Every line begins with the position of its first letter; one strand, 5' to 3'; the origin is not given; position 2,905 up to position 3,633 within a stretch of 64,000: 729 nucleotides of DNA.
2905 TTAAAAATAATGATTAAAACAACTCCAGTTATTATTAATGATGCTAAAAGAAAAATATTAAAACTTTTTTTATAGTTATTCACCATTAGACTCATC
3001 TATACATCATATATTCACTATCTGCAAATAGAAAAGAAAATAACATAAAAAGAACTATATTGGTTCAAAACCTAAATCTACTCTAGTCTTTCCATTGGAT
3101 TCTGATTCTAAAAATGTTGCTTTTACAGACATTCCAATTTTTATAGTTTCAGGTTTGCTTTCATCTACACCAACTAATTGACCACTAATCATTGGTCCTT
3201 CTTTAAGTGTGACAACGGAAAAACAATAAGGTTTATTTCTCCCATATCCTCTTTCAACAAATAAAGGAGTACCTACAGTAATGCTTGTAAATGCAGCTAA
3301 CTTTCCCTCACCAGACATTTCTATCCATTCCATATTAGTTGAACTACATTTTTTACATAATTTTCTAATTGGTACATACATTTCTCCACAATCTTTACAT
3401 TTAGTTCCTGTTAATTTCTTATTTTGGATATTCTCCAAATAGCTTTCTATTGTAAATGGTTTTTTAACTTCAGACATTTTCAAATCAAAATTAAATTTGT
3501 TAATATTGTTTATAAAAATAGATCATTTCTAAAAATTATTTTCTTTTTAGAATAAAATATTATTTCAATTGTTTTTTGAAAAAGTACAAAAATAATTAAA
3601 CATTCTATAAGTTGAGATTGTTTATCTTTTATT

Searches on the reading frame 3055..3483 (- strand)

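Call 79: search_protein_families(library=pfam, proteins=[window:3055-3483:-], max_evalue=0.001)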
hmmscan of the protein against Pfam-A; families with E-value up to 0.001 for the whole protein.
window:3055-3483:- (142 aa): 2 families
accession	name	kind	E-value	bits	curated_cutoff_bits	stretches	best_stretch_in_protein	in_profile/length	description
PF01796.24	OB_ChsH2_C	-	3.6e-13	49.7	27.1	1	53-124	1-64/65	ChsH2, C-terminal OB-fold domain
PF12172.15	zf-ChsH2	-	9.9e-09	35.3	23.2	1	23-52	8-37/37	ChsH2, rubredoxin-like zinc ribbon domain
